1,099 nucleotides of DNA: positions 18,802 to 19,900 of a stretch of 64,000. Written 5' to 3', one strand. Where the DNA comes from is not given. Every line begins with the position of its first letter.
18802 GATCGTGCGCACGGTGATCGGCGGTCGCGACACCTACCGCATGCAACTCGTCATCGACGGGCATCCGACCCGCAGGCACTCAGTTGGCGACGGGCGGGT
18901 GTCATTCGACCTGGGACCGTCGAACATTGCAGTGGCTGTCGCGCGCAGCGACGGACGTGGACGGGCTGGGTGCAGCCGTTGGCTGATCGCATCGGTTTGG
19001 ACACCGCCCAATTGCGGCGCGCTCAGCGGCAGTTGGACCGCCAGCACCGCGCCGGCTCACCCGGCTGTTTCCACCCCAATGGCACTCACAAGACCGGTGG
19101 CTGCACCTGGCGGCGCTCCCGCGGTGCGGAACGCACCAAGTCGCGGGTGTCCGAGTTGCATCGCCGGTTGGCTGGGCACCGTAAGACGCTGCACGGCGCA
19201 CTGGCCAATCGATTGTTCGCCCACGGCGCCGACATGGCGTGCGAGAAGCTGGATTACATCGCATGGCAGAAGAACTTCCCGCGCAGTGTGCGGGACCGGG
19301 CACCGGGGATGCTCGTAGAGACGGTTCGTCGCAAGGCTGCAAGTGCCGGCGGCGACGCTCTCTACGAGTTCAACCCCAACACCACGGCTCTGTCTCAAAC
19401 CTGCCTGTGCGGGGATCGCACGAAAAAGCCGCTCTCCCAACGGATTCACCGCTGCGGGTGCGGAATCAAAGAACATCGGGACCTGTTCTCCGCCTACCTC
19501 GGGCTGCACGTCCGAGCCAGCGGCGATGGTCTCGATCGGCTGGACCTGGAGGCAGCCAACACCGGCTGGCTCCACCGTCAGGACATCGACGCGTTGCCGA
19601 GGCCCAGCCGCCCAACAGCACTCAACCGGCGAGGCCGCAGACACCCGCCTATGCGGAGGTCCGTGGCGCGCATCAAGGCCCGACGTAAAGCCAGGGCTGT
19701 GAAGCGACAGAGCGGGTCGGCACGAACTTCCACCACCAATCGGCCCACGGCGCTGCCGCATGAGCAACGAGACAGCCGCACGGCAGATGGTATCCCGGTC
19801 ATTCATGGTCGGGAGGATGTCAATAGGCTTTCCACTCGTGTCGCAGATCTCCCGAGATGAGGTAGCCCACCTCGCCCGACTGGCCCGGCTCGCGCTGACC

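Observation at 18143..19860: Lone, long TnpB with an intact RuvC triad: candidate RNA-guided nuclease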

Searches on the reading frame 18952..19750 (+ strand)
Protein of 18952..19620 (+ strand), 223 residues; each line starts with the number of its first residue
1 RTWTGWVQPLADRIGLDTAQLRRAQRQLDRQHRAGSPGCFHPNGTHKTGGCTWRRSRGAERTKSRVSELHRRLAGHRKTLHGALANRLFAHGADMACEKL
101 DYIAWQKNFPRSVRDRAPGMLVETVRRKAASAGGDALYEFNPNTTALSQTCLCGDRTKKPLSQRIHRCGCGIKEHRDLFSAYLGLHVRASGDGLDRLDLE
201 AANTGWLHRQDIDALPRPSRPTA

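Call 5: find_homologous_proteins(query=window:18952-19620:+)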
Query window:18952-19620:+ (223 aa): 256 proteins with E <= 0.001 among 914 candidates; the best 120 are listed.
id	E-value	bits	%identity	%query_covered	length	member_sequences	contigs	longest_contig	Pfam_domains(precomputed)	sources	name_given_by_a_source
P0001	6.7e-119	413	82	95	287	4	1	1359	PF07282.19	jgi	jgi:hypothetical protein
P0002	2.6e-117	408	80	98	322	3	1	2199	PF07282.19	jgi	jgi:putative transposase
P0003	7.7e-116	403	80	98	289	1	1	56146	PF07282.19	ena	-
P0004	3.5e-115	401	79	98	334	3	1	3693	PF07282.19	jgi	jgi:putative transposase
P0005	1.1e-114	400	79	98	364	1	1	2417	PF07282.19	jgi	jgi:putative transposase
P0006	1.9e-114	399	77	100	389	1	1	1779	PF07282.19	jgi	jgi:hypothetical protein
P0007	3.3e-114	398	79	98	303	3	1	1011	PF07282.19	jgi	jgi:hypothetical protein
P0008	4.6e-114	397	78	98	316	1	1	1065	PF07282.19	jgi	jgi:putative transposase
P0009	5.2e-114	397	78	98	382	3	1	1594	PF07282.19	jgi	jgi:hypothetical protein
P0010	9.8e-114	396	77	98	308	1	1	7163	PF07282.19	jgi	jgi:hypothetical protein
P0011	1.9e-113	395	79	98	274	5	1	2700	PF07282.19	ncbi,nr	ncbi:MAG: hypothetical protein QOI90_3418, partial [Mycobacterium sp.]|nr:hypothetical protein [Myco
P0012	5.5e-113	394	79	95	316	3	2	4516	PF07282.19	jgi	jgi:putative transposase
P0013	2.3e-112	392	77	98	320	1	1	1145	PF07282.19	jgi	-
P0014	2.8e-112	392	79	96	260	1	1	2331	-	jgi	-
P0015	6.1e-112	390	77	98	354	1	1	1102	PF07282.19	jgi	jgi:putative transposase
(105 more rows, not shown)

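Call 11: find_related_loci(query=A1, collection=genome_contigs, flank=6000)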
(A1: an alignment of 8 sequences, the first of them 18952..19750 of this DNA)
Query A1 (266 aa) in genome_contigs; peptide patterns used: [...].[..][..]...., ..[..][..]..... (x = any residue, [..] = any of these).
288 stretches matched a pattern; 60 encode a relative of the query (tblastn E <= 1e-3); 60 distinct loci.
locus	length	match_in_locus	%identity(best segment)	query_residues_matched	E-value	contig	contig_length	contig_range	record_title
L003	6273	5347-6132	83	2-266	1e-146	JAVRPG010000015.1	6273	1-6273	MAG: Mycobacterium sp. isolate BP_277 scaffold_260855, whole genome shotgun sequence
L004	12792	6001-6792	79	2-266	8e-140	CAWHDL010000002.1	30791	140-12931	MAG: uncultured Actinomycetota bacterium isolate MFD09286.bin.1.132 genome assembly, contig: contig_113801, whole genome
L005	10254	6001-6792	78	2-266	2e-139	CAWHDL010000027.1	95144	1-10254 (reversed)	MAG: uncultured Actinomycetota bacterium isolate MFD09286.bin.1.132 genome assembly, contig: contig_74285, whole genome 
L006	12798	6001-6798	76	2-266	4e-132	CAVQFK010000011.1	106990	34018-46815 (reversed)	MAG: uncultured Actinomycetota bacterium isolate MFD04212.bin.2.228 genome assembly, contig: contig_41890, whole genome 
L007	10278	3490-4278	76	1-266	7e-132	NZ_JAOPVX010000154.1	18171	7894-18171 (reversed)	MAG: Mycobacterium sp. isolate RYN_159 scaffold_175240, whole genome shotgun sequence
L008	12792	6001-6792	74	2-266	7e-131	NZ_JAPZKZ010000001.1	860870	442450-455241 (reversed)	Mycobacterium sp. RTGN6 contig00001, whole genome shotgun sequence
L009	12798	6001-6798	73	2-266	4e-130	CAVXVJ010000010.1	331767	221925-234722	MAG: uncultured Actinomycetota bacterium isolate MFD04850.bin.2.158 genome assembly, contig: contig_137, whole genome sh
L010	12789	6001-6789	80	3-266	5e-130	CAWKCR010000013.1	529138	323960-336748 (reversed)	MAG: uncultured Actinomycetota bacterium isolate MFD05454.bin.2.30 genome assembly, contig: contig_3461, whole genome sh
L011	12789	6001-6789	74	2-266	3e-129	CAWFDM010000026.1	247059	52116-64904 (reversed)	MAG: uncultured Actinomycetota bacterium isolate MFD05502.bin.1.195 genome assembly, contig: contig_57837, whole genome 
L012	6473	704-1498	80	2-266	2e-129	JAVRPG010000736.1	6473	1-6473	MAG: Mycobacterium sp. isolate BP_277 scaffold_2159940, whole genome shotgun sequence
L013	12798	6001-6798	73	2-266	1e-128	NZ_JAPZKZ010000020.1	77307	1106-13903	Mycobacterium sp. RTGN6 contig00020, whole genome shotgun sequence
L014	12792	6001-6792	75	4-266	8e-129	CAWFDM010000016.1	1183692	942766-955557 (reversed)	MAG: uncultured Actinomycetota bacterium isolate MFD05502.bin.1.195 genome assembly, contig: contig_3073, whole genome s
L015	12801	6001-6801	73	2-266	4e-128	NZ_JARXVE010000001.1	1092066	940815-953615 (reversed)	Mycolicibacterium frederiksbergense strain AC80 Ga0498898_01, whole genome shotgun sequence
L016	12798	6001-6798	73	3-266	7e-128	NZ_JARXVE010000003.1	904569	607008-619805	Mycolicibacterium frederiksbergense strain AC80 Ga0498898_03, whole genome shotgun sequence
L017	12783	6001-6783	74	2-266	4e-128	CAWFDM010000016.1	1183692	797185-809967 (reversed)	MAG: uncultured Actinomycetota bacterium isolate MFD05502.bin.1.195 genome assembly, contig: contig_3073, whole genome s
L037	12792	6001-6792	72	1-266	6e-113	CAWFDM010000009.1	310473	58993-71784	MAG: uncultured Actinomycetota bacterium isolate MFD05502.bin.1.195 genome assembly, contig: contig_21254, whole genome 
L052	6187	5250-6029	46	5-255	9e-57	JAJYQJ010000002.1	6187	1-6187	MAG: Actinomycetes bacterium isolate DS4.bin23 NODE_17757_length_6187_cov_2.342409, whole genome shotgun sequence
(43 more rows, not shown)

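Call 34: search_protein_families(library=ncbifam, proteins=[L003:4477-6144:+, L037:4701-5075:-, L008:5134-6804:+], max_evalue=0.1)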
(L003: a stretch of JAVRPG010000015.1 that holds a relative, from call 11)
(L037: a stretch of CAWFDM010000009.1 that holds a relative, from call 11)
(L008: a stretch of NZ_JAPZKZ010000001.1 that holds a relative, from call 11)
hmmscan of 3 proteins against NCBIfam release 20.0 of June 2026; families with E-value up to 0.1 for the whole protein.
L003:4477-6144:+ (556 aa): 3 families
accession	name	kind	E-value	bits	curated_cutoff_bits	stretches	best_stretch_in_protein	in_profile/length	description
NF040570.1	guided_TnpB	subfamily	1.3e-22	80.6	100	1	132-471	66-384/389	RNA-guided endonuclease TnpB family protein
NF038281.1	IS200_TnpB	exception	4e-08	32.8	425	1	232-468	142-350/360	IS200/IS605 family element RNA-guided endonuclease TnpB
NF038192.1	V_cas_c2c8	exception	4.4e-05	22.8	350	0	396-448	406-456/457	type V CRISPR-associated protein C2c8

L037:4701-5075:- (125 aa): 2 families
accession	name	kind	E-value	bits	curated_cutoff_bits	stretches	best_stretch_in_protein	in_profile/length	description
NF033573.1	transpos_IS200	equivalog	1e-28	100.1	55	1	3-119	10-125/126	IS200/IS605 family transposase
NF047646.1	REP_Tyr_transpos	equivalog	3.7e-05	23.6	80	1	10-103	16-111/146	REP-associated tyrosine transposase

L008:5134-6804:+ (557 aa): 3 families
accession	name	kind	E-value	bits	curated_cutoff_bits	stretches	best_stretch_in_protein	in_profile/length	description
NF040570.1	guided_TnpB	subfamily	7.6e-21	74.8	100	1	134-470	69-384/389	RNA-guided endonuclease TnpB family protein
NF038281.1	IS200_TnpB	exception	2.6e-06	26.8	425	1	231-468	142-351/360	IS200/IS605 family element RNA-guided endonuclease TnpB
NF038192.1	V_cas_c2c8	exception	2.5e-05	23.6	350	1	307-389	294-378/457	type V CRISPR-associated protein C2c8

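Call 35: search_protein_families(library=pfam, proteins=[L003:4477-6144:+, L037:4701-5075:-, L008:5134-6804:+, L052:4443-6113:+], max_evalue=0.1)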
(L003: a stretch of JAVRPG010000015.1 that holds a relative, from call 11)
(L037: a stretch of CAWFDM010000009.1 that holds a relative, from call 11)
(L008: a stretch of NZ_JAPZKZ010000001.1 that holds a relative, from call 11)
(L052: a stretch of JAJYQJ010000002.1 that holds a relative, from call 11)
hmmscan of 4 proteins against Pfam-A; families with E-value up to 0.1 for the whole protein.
L003:4477-6144:+ (556 aa): 1 family
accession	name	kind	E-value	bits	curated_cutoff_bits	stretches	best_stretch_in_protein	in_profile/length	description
PF07282.18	Cas12f1-like_TNB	-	6.7e-07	29.8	26.3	1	408-470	2-57/60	Cas12f1-like, TNB domain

L037:4701-5075:- (125 aa): 1 family
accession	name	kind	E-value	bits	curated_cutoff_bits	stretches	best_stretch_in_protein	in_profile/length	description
PF01797.21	Y1_Tnp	-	9.5e-32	110.1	23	1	2-121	3-121/121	Transposase IS200 like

L008:5134-6804:+ (557 aa): 1 family
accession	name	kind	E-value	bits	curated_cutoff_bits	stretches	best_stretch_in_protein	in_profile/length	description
PF07282.18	Cas12f1-like_TNB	-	8.6e-07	29.5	26.3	1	409-470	4-58/60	Cas12f1-like, TNB domain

L052:4443-6113:+ (557 aa): 0 families

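Call 36: search_dna_similar(query=L003:4477-6144:+, collection=plasmids, mode=protein, max_rows=15)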
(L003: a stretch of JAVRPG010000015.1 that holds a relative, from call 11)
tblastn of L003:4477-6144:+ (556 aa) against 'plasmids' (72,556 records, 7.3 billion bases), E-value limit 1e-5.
Records with a match: 166; places in all: 178; records where one place covers at least 80% of the query: 3.
Best place of each record, by identity: 60-80% 2; <60% 164.
By first word of the organism name: Bacillus 104; Clostridium 19; Leptolyngbya 4; Variovorax 4; Clostridioides 4; Acidithiobacillus 3; Mycobacterium 2; Skermanella 2; Calothrix 2; Finegoldia 2; and 17 more.
By predicted mobility (MOB-suite, as given by PLSDB): conjugative 96; non-mobilizable 54; mobilizable 16.
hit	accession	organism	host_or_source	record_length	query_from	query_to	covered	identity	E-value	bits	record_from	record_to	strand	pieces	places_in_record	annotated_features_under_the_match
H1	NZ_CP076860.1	Mycobacterium avium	Homo sapiens,sputum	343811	36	512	86%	76.7%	0e+0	659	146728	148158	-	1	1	transposase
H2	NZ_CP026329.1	Acidithiobacillus caldus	pure culture,spring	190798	36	477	79%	39.2%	5e-62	228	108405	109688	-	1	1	RNA-guided endonuclease TnpB family protein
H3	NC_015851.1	Acidithiobacillus caldus SM-1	-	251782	36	477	79%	39.2%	5e-62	228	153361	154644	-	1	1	RNA-guided endonuclease TnpB family protein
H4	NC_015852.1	Acidithiobacillus caldus SM-1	-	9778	36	477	79%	38.6%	2e-58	218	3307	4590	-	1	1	RNA-guided endonuclease TnpB family protein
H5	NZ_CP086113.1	Skermanella rosea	single cell,hydrocarbon-contaminated ...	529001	36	476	79%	34.6%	2e-40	164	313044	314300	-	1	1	hypothetical protein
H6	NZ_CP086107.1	Skermanella mucosa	single cell,crude oil contaminated ...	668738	36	476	79%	34.4%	4e-42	169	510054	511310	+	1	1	hypothetical protein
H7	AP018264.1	Scytonema sp. NIES-4073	-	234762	36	476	79%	33.2%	1e-54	207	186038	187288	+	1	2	transposase, IS605 family protein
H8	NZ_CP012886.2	Mycobacterium intracellulare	sputum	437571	67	257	34%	69.1%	6e-57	213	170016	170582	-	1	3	hypothetical protein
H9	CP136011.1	Pseudomonas sp. FeN3W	cell culture,marine sediment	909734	54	473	76%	30.8%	2e-35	149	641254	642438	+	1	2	transposase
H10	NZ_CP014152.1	Clostridium botulinum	Microbial isolate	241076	36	514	86%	24.9%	5e-24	114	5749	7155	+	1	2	RNA-guided endonuclease TnpB family protein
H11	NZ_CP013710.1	Clostridium botulinum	Microbial isolate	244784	36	514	86%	24.9%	5e-24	114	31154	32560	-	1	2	RNA-guided endonuclease TnpB family protein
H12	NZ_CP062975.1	Pontibacillus sp. ALD_SL1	mangrove mud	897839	62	473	74%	28.3%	5e-36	151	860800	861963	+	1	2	RNA-guided endonuclease TnpB family protein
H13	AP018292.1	Calothrix sp. NIES-4105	-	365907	56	476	76%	27.2%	2e-34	146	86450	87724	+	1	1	transposase, IS608 family protein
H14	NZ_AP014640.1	Leptolyngbya boryana IAM M-101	-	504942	56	476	76%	27.2%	3e-36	152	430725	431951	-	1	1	hypothetical protein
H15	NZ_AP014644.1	Leptolyngbya boryana dg5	-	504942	56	476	76%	27.2%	3e-36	152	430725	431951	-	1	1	hypothetical protein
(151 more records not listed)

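Call 39: predict_structure(alignment_id=A4)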
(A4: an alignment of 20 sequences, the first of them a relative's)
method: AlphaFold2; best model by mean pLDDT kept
length: 556 residues; sequences in the alignment: 20
mean_pLDDT: 70.7   pTM: 0.52
mean pLDDT of the five models: 70.7, 68.3, 63.7, 58.8, 57.7
residues with pLDDT >= 90: 150; 70-90: 195; 50-70: 58; < 50: 153
segments of 3 or more residues with pLDDT < 50: 1-27, 394-404, 429-479, 482-486, 492-525, 537-556
pLDDT, mean of each block of 10 residues (from residue 1): 26 32 47 81 94 92 95 96 95 94 95 95 85 83 94 91 90 79 87 90 91 83 90 89 87 89 72 72 79 74 75 88 85 78 83 86 81 86 68 46 57 75 56 42 38 40 37 43 51 43 28 30 48 49 30 32
secondary structure, 60 per line:
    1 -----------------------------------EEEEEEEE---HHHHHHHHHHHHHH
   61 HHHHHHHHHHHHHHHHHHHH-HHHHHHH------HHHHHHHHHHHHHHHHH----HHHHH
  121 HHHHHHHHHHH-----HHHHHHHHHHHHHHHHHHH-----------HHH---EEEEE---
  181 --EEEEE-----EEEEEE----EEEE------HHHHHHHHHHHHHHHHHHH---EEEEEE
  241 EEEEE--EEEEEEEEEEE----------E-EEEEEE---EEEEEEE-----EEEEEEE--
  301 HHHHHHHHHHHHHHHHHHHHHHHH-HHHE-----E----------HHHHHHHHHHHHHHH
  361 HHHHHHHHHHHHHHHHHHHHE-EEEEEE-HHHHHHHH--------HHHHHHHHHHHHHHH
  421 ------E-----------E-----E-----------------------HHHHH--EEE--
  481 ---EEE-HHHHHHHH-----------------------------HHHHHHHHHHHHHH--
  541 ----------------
elements in order: E36-43 H47-80 H82-88 H95-111 H116-131 H137-155 E173-177 E183-187 E193-198 E203-206 H213-231 E235-245 E248-258 E271-276 E280-286 E292-298 H301-324 H346-380 E383-388 H390-397 H406-420 H469-473 E476-478 E484-486 H488-495 H525-538

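Call 40: search_solved_structures(query=A4, max_evalue=0.01, show_alignments=2)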
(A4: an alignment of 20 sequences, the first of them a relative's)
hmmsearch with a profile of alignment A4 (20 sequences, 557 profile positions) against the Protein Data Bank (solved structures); distinct sequences matched with E-value up to 0.01: 3.
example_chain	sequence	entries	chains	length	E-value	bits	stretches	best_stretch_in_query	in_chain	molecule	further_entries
9jfo_A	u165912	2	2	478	2.2e-05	26.3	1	350-467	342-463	LaTranC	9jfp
9jfq_A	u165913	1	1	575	3.5e-05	25.7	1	350-467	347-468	LaTranC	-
8iaz_A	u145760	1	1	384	0.0078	17.9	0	343-466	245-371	Transposase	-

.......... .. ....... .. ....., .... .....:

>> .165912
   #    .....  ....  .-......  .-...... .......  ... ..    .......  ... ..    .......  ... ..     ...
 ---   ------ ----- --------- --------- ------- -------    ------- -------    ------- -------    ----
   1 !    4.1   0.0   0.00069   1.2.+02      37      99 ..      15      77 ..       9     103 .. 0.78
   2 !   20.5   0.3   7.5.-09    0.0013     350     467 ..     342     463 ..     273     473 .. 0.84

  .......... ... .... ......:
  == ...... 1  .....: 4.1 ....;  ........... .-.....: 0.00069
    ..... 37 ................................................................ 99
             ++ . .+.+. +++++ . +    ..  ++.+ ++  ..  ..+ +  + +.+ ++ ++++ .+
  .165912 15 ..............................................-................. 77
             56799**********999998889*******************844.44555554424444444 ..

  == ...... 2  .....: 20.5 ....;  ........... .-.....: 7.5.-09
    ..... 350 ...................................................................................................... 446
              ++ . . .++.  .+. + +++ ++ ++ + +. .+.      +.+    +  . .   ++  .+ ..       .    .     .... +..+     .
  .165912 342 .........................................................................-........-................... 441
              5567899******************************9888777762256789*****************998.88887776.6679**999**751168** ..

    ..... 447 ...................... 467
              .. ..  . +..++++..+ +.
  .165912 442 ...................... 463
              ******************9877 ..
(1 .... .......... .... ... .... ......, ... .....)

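Call 42: fold_search(model_id=the predicted structure, library=pdb)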
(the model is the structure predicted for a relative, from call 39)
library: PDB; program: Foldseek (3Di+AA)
matches with E <= 10: 842; with E <= 0.001: 39
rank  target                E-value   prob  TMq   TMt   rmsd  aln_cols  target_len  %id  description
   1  8h1j_A                2.6e-13  1.00  0.34  0.46   9.9       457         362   20  Cryo-EM structure of the TnpB-omegaRNA-target DNA ternary complex (released 2023-04-12)
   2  8iaz_A                2.9e-12  1.00  0.35  0.47   9.9       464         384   16  Cryo-EM structure of the ISFba1 TnpB-reRNA-dsDNA complex (released 2024-04-17)
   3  8exa_A                1.2e-11  1.00  0.34  0.50   9.1       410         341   18  ISDra2 TnpB in complex with reRNA and cognate DNA, conformation 1 (RuvC domain resolved) (released 2023-04-05)
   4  9nzr_B                4.7e-11  1.00  0.30  0.37  20.9       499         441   17  Structure of Al3Cas12f State II (released 2026-04-08)
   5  9nzr_A                7.7e-11  1.00  0.43  0.51   9.1       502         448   16  Structure of Al3Cas12f State II (released 2026-04-08)
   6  8hr5_A                1.2e-10  1.00  0.36  0.42  12.4       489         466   14  Cryo-EM structure of the CnCas12f1-sgRNA-DNA complex (released 2023-09-06)
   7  8j1j_A                1.4e-10  1.00  0.38  0.47   9.9       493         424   16  Cryo-EM structure of the AsCas12f-YHAM-sgRNAS3-5v7-target DNA (released 2023-09-27)
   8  8j3r_A                2.9e-10  1.00  0.38  0.48  10.3       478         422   14  Cryo-EM structure of the AsCas12f-HKRA-sgRNAS3-5v7-target DNA (released 2023-09-27)
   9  8j12_A                3.7e-10  1.00  0.36  0.44  10.8       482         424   16  Cryo-EM structure of the AsCas12f-sgRNA-target DNA ternary complex (released 2023-09-27)
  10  8dzj_A                7.5e-10  1.00  0.41  0.51   9.4       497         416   14  Cryo-EM structure of Acidibacillus sulfuroxidans Cas12f in complex with sgRNA and target DNA (released 2023-07-12)
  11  8pm4_A                8.4e-10  1.00  0.31  0.29  15.0       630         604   14  Cryo-EM structure of the Cas12m-crRNA-target DNA complex (released 2024-02-07)
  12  9nzo_A                1.0e-09  1.00  0.42  0.50  10.1       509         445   17  Structure of Al3Cas12f State I (released 2026-04-08)
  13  9jfq_A                1.0e-09  1.00  0.34  0.38  15.0       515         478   17  Structure of LaTranC complex bound to 27nt complementary DNA substrate, conformation 2 (released 2025-10-08)
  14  7wju_A                1.5e-09  1.00  0.38  0.49   9.6       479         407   15  Cryo-EM structure of the AsCas12f1-sgRNAv1-dsDNA ternary complex (released 2023-01-18)
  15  8hhl_A                1.5e-09  1.00  0.34  0.32  13.3       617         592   12  Cryo-EM structure of the Cas12m2-crRNA-target DNA full R-loop complex (released 2023-04-12)
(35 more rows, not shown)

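Call 64: search_protein_representatives(alignment_id=A4)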
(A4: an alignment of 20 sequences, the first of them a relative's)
Query: 20 sequences, 557 profile positions. Proteins with E-value up to 0.001 (for the whole library): 4634; up to 1e-10: 2119; up to 1e-30: 683. The best 150 are listed.
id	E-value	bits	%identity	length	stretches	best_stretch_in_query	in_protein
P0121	3.3e-293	989.7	-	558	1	5-557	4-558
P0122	9.5e-214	727.4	-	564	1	15-544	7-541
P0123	6.4e-208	708.2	-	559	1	18-556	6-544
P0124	3.0e-206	702.7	-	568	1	13-554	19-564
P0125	7.9e-194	661.7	-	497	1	60-538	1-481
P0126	2.5e-193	660.1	-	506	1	60-420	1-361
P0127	1.4e-189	647.7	-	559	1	19-557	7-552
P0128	4.9e-183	626.1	-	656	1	17-540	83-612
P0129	1.1e-182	624.8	-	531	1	25-546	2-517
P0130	6.0e-167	573.0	-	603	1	15-557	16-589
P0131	1.4e-166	571.8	-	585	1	20-547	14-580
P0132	1.7e-165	568.2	-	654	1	9-549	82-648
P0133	2.8e-163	560.8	-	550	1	19-544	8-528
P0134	5.7e-157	540.0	-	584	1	18-554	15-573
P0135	2.6e-156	537.8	-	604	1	12-537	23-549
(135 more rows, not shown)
